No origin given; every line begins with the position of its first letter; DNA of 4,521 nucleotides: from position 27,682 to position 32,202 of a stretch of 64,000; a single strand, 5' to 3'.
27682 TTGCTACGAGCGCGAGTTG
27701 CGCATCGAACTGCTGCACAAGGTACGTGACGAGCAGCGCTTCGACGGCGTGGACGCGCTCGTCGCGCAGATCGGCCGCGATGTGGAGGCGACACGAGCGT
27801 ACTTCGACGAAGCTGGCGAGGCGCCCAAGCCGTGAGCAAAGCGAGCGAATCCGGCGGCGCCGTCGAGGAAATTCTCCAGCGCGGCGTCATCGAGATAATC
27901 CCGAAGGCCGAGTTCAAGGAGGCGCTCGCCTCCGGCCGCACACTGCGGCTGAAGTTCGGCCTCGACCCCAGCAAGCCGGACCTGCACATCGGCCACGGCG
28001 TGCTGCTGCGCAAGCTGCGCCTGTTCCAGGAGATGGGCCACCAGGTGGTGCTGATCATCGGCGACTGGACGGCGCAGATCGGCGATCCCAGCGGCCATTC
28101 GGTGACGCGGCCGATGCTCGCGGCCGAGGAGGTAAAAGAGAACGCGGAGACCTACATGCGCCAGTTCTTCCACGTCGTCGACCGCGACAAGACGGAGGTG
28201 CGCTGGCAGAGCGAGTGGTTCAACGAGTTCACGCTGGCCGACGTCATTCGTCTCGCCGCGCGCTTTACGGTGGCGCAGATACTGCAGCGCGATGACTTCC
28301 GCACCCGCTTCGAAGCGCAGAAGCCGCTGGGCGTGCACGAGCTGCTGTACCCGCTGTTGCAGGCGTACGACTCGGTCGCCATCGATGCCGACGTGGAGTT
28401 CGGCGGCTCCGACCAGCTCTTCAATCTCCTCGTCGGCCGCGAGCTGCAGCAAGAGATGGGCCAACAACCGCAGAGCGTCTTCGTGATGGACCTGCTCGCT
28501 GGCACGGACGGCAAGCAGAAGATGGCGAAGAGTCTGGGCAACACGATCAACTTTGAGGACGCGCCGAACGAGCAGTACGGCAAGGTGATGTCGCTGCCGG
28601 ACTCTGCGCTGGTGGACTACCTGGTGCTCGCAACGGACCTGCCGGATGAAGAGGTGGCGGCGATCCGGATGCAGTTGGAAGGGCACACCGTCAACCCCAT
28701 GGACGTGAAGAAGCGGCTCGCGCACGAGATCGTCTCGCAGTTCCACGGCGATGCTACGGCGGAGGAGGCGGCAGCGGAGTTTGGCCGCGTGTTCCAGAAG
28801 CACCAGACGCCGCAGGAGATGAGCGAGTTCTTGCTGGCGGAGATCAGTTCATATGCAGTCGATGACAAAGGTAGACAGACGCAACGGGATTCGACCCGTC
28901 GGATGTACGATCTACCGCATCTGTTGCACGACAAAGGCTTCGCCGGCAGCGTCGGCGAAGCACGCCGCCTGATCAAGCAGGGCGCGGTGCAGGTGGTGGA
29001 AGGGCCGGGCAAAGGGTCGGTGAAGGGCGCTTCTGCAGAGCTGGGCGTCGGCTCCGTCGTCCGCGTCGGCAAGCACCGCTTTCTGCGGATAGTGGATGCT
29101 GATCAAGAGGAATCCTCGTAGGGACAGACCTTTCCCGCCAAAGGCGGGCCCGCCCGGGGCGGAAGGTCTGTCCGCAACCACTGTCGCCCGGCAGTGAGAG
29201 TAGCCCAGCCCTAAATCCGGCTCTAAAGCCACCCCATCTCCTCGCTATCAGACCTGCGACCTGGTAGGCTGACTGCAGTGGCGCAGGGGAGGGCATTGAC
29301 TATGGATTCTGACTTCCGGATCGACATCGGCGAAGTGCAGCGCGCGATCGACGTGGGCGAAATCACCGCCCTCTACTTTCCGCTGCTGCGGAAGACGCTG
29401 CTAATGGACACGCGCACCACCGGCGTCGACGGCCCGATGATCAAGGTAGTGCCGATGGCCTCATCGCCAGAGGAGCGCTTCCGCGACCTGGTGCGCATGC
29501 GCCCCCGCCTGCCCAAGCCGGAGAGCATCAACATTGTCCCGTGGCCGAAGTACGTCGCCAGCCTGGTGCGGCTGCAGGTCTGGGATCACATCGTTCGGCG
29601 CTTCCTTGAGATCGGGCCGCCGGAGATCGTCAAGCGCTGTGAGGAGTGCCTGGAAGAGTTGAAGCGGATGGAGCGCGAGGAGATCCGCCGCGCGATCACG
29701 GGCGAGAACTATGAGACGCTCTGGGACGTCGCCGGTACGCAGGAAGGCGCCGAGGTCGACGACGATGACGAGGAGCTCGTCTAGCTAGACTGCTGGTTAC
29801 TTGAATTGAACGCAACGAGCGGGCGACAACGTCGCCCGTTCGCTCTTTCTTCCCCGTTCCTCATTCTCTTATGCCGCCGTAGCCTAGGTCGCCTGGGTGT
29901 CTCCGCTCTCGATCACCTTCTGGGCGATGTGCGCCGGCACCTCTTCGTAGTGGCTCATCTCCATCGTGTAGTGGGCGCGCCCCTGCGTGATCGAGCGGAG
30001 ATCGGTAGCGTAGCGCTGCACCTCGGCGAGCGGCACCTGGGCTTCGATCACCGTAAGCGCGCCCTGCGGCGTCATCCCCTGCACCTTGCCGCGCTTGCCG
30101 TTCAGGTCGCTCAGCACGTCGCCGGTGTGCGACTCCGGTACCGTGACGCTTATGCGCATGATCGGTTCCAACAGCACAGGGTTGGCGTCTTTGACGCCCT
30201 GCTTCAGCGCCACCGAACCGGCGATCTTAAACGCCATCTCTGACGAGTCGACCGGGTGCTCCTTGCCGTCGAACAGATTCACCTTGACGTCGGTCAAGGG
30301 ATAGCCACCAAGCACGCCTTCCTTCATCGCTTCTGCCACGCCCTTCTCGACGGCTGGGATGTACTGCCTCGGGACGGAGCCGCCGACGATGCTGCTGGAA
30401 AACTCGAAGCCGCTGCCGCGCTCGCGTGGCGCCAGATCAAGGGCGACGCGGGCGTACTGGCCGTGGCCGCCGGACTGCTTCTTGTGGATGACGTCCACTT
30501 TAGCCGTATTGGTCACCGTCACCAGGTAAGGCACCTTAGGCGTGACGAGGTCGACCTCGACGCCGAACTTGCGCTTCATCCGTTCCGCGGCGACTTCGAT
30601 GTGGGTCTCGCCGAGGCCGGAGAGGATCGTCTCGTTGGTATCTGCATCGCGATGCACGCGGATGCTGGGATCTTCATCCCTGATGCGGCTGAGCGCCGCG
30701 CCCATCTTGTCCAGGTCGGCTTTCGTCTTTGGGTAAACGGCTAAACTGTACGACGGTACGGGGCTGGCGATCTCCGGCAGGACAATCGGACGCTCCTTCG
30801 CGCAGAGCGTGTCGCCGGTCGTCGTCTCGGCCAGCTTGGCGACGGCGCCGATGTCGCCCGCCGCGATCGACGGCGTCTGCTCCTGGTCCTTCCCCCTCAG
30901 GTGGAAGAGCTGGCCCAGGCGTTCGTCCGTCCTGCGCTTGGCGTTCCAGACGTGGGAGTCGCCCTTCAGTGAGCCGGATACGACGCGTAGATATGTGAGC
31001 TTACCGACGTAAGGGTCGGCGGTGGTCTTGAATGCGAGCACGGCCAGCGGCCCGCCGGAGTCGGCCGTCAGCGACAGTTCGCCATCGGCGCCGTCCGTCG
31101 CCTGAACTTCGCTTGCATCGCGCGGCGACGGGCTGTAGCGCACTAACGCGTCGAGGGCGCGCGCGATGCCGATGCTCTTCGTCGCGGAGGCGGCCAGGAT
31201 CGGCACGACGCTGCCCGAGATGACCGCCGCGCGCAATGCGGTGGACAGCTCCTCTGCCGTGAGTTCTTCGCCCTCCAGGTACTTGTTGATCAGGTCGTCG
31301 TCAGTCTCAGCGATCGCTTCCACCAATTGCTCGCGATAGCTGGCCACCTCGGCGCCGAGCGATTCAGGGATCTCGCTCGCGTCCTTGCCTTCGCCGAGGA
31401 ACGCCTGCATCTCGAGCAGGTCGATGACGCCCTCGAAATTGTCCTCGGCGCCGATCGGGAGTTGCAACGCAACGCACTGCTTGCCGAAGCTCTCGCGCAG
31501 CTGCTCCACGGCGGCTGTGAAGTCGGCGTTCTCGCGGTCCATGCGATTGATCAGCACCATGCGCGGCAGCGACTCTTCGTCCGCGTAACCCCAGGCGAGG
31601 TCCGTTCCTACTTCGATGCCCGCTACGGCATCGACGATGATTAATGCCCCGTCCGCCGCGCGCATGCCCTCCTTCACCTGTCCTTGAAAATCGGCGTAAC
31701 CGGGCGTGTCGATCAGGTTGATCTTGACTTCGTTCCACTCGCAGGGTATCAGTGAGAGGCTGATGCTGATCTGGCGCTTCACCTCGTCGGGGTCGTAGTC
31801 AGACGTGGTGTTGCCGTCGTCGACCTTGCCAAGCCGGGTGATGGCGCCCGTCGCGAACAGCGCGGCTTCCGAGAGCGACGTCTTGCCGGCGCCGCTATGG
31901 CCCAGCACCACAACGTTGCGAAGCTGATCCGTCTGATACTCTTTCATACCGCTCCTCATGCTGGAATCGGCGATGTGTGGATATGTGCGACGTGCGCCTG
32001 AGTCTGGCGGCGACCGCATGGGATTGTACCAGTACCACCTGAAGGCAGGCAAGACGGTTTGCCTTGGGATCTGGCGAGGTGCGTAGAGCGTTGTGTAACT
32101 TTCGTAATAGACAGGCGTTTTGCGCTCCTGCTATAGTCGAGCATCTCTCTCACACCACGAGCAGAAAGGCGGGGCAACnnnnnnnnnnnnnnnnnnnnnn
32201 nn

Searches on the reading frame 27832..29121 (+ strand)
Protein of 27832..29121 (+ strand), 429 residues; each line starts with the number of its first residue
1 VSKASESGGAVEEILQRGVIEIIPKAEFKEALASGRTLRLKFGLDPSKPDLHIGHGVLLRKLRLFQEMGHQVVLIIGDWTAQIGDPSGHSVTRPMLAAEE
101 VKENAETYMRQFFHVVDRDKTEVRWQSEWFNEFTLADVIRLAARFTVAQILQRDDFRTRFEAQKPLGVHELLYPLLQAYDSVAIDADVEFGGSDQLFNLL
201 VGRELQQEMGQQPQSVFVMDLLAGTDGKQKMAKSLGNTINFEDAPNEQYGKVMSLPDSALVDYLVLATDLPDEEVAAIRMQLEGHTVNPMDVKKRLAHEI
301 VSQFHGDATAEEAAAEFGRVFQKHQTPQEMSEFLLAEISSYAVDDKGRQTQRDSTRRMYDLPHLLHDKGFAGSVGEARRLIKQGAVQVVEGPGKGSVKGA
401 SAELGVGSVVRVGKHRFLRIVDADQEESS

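Call 30: search_protein_families(library=pfam, proteins=[window:27832-29121:+], max_evalue=0.001)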
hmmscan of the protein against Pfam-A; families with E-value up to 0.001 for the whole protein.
window:27832-29121:+ (429 aa): 2 families
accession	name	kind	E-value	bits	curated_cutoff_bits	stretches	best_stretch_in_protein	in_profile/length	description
PF00579.31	tRNA-synt_1b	-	8.8e-72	242.3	21.1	1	36-322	4-292/292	tRNA synthetases class I (W and Y)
PF01479.30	S4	-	0.0003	20.9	22.8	1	364-388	6-30/48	S4 domain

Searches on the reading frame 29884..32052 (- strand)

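Call 30: search_protein_families(library=pfam, proteins=[window:29884-32052:-], max_evalue=0.001)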
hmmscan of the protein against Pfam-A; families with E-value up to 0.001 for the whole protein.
window:29884-32052:- (722 aa): 9 families
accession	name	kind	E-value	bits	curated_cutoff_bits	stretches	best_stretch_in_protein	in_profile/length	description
PF00009.33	GTP_EFTU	-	5.3e-42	144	26.5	1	43-308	2-187/188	Elongation factor Tu GTP binding domain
PF03764.24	EFG_IV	-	1e-41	141.9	24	1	505-624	1-121/121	Elongation factor G, domain IV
PF00679.30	EFG_C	-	1e-29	102.8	27.9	1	626-712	1-88/89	Elongation factor G C-terminus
PF14492.12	EFG_III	-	1.4e-27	96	27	1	431-502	2-73/75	Elongation Factor G, domain III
PF22042.2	EF-G_D2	-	1.2e-13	51.4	27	1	337-418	3-83/84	Elongation factor G domain 2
PF03144.31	GTP_EFTU_D2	-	5.3e-09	36.8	30.3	1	350-417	1-73/73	Elongation factor Tu domain 2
PF01926.29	MMR_HSR1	-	0.00046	20.7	21.9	0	47-169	2-112/113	50S ribosome-binding GTPase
PF00735.24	Septin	-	0.00081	19.2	26.2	0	46-122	6-75/280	Septin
PF16658.11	RF3_C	-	0.00097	19.4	40.1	0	446-518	22-94/132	Class II release factor RF3, C-terminal domain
